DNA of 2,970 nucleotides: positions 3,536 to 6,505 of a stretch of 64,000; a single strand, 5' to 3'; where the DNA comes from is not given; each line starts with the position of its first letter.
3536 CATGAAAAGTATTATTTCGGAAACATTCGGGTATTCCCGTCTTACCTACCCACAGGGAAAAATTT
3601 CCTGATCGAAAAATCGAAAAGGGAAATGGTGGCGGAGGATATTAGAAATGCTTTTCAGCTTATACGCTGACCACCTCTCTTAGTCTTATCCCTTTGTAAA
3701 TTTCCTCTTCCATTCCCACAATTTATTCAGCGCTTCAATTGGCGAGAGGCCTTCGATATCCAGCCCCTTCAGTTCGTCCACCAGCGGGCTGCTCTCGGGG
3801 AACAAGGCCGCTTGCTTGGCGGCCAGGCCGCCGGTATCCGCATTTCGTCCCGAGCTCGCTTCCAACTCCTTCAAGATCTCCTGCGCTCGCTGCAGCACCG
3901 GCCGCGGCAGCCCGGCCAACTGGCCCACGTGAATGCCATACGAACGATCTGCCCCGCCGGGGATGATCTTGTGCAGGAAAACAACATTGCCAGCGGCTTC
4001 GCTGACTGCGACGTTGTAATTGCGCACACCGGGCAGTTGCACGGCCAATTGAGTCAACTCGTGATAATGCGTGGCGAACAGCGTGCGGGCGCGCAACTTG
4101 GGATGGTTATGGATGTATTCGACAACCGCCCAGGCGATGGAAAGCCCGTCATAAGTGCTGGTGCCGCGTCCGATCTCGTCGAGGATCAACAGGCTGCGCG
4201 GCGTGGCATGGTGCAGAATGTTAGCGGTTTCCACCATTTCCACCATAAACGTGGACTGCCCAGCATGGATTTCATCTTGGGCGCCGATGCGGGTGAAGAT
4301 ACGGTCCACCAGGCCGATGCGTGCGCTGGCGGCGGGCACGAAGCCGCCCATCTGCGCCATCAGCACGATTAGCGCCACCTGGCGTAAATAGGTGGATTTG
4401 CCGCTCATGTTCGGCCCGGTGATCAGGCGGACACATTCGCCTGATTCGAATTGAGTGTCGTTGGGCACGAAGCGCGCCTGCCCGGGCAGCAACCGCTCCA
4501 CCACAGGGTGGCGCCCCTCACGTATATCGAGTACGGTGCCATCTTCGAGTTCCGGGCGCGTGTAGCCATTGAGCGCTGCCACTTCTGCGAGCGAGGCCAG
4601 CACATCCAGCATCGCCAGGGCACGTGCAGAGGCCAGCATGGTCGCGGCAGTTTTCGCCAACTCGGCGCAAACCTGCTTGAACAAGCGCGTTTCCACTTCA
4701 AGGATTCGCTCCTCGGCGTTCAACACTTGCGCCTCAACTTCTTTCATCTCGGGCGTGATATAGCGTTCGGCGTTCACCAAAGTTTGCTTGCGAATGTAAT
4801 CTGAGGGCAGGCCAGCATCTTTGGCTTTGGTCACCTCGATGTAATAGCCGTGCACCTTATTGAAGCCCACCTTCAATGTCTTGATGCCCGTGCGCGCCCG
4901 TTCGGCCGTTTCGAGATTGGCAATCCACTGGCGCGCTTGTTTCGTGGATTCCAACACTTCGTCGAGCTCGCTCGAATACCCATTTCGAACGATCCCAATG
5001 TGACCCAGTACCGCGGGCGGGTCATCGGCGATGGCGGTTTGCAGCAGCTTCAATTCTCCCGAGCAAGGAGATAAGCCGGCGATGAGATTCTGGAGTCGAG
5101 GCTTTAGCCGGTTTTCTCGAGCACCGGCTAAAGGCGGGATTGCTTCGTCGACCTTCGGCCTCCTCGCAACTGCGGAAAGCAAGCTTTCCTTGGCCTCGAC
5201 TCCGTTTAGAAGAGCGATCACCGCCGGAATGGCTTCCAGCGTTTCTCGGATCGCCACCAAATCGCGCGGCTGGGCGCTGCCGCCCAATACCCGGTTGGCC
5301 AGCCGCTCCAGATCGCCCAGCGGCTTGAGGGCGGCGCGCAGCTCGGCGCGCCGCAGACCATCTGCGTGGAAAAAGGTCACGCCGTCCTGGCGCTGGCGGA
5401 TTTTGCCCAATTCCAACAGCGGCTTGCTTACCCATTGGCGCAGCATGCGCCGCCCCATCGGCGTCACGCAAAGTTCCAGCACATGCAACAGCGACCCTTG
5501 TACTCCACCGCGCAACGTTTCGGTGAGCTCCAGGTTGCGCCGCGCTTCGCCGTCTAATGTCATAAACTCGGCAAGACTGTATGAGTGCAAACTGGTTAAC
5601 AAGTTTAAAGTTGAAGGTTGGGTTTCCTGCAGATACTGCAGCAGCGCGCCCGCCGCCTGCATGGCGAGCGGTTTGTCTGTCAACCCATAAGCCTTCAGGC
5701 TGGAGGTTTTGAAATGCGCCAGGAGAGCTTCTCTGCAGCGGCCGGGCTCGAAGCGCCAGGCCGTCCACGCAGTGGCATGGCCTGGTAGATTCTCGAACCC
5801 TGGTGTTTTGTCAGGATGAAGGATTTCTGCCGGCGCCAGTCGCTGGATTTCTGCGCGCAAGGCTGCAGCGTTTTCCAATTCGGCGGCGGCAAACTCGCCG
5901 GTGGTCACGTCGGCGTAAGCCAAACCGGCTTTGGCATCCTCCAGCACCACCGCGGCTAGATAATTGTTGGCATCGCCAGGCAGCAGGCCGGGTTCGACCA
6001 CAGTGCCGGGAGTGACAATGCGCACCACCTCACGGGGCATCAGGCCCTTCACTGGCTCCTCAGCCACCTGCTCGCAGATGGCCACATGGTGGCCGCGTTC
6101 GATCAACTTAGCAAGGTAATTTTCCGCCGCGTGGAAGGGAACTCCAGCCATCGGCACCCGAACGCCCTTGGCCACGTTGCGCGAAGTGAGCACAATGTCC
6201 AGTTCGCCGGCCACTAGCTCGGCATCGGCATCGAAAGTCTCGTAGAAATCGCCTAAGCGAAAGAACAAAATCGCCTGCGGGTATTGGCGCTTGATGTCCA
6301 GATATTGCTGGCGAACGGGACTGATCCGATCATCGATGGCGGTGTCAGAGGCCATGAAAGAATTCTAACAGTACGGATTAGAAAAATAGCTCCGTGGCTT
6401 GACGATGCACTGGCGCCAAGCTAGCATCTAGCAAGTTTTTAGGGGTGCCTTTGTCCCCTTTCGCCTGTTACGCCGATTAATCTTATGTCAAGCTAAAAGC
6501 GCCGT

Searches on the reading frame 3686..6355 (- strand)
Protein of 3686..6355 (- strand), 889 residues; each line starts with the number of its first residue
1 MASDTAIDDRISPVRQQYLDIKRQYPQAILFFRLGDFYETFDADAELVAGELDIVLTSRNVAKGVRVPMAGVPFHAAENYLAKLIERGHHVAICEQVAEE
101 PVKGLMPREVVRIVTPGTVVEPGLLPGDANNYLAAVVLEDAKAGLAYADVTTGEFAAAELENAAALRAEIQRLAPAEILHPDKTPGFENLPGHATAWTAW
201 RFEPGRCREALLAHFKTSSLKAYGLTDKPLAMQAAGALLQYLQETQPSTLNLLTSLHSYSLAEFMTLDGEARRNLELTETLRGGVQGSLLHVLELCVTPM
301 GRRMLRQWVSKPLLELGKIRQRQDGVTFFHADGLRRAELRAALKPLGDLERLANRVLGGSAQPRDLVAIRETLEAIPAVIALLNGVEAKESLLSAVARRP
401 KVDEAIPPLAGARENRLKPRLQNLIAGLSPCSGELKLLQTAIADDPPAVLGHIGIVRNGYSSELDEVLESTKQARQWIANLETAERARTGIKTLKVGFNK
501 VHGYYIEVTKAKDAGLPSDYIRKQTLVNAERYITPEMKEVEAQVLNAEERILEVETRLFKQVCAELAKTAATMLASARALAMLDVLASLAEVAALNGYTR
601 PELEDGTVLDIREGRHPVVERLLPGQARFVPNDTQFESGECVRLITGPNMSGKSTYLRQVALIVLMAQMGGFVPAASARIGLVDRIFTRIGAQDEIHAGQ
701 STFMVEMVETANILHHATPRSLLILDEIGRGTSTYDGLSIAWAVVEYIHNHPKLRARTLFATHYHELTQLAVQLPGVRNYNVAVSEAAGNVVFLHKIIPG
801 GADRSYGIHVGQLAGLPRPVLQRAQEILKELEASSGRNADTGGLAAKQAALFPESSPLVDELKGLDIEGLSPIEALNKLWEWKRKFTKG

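Call 8: search_protein_families(library=pfam, proteins=[window:3686-6355:-])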
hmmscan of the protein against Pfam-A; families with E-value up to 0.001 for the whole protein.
window:3686-6355:- (889 aa): 5 families
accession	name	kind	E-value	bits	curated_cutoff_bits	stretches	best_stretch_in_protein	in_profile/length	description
PF00488.27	MutS_V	-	4.3e-85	284.9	30.2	1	644-832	2-188/188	MutS domain V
PF05192.23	MutS_III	-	6.6e-47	160.8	34.1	1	271-590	2-194/194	MutS domain III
PF01624.25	MutS_I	-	9.2e-38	129.4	20.6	1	13-121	2-111/113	MutS domain I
PF05190.23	MutS_IV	-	1.1e-29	102.9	22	1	459-550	1-92/92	MutS family domain IV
PF05188.22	MutS_II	-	1.4e-24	87.4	25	1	131-252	1-131/133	MutS domain II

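Call 32: find_homologous_proteins(query=window:3686-6355:-, max_evalue=1e-100)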
Query window:3686-6355:- (889 aa): 7994 proteins with E <= 1e-100 among 8000 candidates; the best 120 are listed.
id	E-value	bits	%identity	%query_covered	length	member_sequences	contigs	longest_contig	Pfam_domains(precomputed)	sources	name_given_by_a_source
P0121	0.0e+0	1965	100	100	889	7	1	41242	PF01624.26,PF05192.24,PF05188.24,PF05190.24,PF00488.28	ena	-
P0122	0.0e+0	1846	93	100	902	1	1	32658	PF01624.26,PF05192.24,PF05188.24,PF05190.24,PF00488.28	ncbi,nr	ncbi:MAG: DNA mismatch repair protein MutS [Chloroflexi bacterium]|nr:DNA mismatch repair protein Mu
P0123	0.0e+0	1688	87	100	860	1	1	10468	PF01624.26,PF05192.24,PF05188.24,PF05190.24,PF00488.28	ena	-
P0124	0.0e+0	1684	87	100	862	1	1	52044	PF01624.26,PF05192.24,PF05188.24,PF05190.24,PF00488.28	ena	-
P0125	0.0e+0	1660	86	100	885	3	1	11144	PF01624.26,PF05192.24,PF05188.24,PF05190.24,PF00488.28,PF27441.1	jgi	-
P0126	0.0e+0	1643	84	100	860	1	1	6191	PF01624.26,PF05192.24,PF05188.24,PF05190.24,PF00488.28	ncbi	-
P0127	0.0e+0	1631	84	100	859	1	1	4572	PF01624.26,PF05192.24,PF05188.24,PF05190.24,PF00488.28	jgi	jgi:DNA mismatch repair protein MutS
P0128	0.0e+0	1621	83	100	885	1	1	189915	PF01624.26,PF05192.24,PF05188.24,PF05190.24,PF00488.28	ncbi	ncbi:MAG: DNA mismatch repair protein MutS [Anaerolineales bacterium]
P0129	0.0e+0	1617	83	100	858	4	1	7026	PF01624.26,PF05192.24,PF05188.24,PF05190.24,PF00488.28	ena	-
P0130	0.0e+0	1615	83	100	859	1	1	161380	PF01624.26,PF05192.24,PF05188.24,PF05190.24,PF00488.28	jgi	jgi:DNA mismatch repair protein MutS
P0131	0.0e+0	1610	83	100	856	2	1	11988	PF01624.26,PF05192.24,PF05188.24,PF05190.24,PF00488.28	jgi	jgi:DNA mismatch repair protein MutS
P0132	0.0e+0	1589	82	100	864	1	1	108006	PF01624.26,PF05192.24,PF05188.24,PF05190.24,PF00488.28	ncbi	ncbi:MAG: DNA mismatch repair protein MutS [Anaerolineales bacterium]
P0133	0.0e+0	1550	80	100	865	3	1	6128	PF01624.26,PF05192.24,PF05188.24,PF05190.24,PF00488.28,PF27441.1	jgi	jgi:DNA mismatch repair protein MutS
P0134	0.0e+0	1538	80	100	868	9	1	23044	PF01624.26,PF05192.24,PF05188.24,PF05190.24,PF00488.28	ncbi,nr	ncbi:MAG TPA: DNA mismatch repair protein MutS [Anaerolineales bacterium]|nr:DNA mismatch repair pro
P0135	0.0e+0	1522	78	100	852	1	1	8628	PF01624.26,PF05192.24,PF05188.24,PF05190.24,PF00488.28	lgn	-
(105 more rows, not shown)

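Call 35: find_encoding_contigs(protein=P0122, flank=1000, max_places=1)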
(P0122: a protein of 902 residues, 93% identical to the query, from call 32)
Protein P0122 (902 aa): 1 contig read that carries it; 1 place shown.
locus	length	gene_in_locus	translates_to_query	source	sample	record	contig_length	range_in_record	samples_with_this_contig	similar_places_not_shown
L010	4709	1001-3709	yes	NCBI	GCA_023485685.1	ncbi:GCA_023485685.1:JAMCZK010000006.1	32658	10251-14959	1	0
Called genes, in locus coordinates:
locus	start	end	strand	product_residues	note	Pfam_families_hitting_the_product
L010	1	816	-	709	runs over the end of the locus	-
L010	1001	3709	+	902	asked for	PF01624:MutS_I, PF05188:MutS_II, PF05192:MutS_III, PF05190:MutS_IV, PF00488:MutS_V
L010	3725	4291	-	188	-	-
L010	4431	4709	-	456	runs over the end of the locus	PF01590:GAF, PF13185:GAF_2, PF13492:GAF_3 (weak), PF13487:HD_5, PF01966:HD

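Call 36: find_encoding_contigs(protein=P0123, flank=1000, max_places=1)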
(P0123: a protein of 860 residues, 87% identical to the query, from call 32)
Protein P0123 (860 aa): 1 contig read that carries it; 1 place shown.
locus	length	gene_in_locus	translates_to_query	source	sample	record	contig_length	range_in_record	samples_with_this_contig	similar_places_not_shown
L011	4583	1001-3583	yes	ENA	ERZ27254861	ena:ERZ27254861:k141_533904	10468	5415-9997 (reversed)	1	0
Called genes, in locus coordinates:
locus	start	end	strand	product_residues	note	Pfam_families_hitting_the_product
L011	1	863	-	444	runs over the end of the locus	?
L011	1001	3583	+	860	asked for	PF01624:MutS_I, PF05188:MutS_II, PF05192:MutS_III, PF05190:MutS_IV, PF00488:MutS_V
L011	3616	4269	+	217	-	-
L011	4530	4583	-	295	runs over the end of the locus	PF02574:S-methyl_trans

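Call 37: find_encoding_contigs(protein=P0125, flank=1000, max_places=1)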
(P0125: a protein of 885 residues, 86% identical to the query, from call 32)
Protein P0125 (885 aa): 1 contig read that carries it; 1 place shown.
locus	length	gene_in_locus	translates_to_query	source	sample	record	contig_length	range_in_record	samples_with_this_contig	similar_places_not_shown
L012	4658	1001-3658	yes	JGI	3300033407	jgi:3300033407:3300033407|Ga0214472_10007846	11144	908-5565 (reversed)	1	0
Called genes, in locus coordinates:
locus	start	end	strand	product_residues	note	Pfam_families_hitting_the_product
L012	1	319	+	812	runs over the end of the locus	PF13529:Peptidase_C39_2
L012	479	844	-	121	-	-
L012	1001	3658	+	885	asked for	PF01624:MutS_I, PF05188:MutS_II, PF27441:MutS_C (faint), PF05192:MutS_III, PF05190:MutS_IV, PF00488:MutS_V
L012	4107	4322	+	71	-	-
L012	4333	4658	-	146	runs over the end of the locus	PF09828:ChrB_C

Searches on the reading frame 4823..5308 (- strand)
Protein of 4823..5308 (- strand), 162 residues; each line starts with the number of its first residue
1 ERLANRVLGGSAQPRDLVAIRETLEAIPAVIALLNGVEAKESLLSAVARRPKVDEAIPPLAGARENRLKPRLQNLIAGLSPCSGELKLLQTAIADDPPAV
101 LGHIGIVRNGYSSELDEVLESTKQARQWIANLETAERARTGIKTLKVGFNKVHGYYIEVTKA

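Call 85: search_solved_structures(query=window:4823-5308:-, show_alignments=2, max_evalue=0.00001)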
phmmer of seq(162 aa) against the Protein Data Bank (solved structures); distinct sequences matched with E-value up to 0.00001: 17.
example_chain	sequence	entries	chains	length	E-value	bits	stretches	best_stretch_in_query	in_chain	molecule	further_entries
1ewr_A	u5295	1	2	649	1.2e-18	70.9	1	79-161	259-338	DNA MISMATCH REPAIR PROTEIN MUTS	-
1ewq_A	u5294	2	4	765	1.5e-18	70.6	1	79-161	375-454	DNA MISMATCH REPAIR PROTEIN MUTS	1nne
1fw6_A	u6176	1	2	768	1.5e-18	70.5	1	79-161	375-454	DNA MISMATCH REPAIR PROTEIN MUTS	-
5akb_A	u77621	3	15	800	1.4e-17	67.4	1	87-161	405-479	DNA MISMATCH REPAIR PROTEIN MUTS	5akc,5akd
7ai6_A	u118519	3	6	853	1.4e-17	67.4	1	87-161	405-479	DNA mismatch repair protein MutS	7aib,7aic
3k0s_A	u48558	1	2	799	1.5e-17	67.3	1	87-161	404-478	DNA mismatch repair protein mutS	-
1e3m_A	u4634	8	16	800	1.5e-17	67.3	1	87-161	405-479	DNA MISMATCH REPAIR PROTEIN MUTS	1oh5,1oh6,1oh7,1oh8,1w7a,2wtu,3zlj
1wbb_A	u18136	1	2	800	1.5e-17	67.3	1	87-161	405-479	DNA MISMATCH REPAIR PROTEIN MUTS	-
1wb9_A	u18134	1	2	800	1.5e-17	67.3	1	87-161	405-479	DNA MISMATCH REPAIR PROTEIN MUTS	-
1wbd_A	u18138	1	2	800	1.5e-17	67.3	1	87-161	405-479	DNA MISMATCH REPAIR PROTEIN MUTS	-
1ng9_A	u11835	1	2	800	1.5e-17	67.3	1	87-161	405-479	DNA mismatch repair protein MutS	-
6i5f_A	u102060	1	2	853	1.5e-17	67.3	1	87-161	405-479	DNA mismatch repair protein MutS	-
7ai5_A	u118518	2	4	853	1.5e-17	67.2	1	87-161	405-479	DNA mismatch repair protein MutS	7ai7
7oto_B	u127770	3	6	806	1.5e-17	67.2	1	87-161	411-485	DNA mismatch repair protein MutS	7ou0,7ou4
7ou2_A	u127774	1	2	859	1.6e-17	67.2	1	87-161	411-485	DNA mismatch repair protein MutS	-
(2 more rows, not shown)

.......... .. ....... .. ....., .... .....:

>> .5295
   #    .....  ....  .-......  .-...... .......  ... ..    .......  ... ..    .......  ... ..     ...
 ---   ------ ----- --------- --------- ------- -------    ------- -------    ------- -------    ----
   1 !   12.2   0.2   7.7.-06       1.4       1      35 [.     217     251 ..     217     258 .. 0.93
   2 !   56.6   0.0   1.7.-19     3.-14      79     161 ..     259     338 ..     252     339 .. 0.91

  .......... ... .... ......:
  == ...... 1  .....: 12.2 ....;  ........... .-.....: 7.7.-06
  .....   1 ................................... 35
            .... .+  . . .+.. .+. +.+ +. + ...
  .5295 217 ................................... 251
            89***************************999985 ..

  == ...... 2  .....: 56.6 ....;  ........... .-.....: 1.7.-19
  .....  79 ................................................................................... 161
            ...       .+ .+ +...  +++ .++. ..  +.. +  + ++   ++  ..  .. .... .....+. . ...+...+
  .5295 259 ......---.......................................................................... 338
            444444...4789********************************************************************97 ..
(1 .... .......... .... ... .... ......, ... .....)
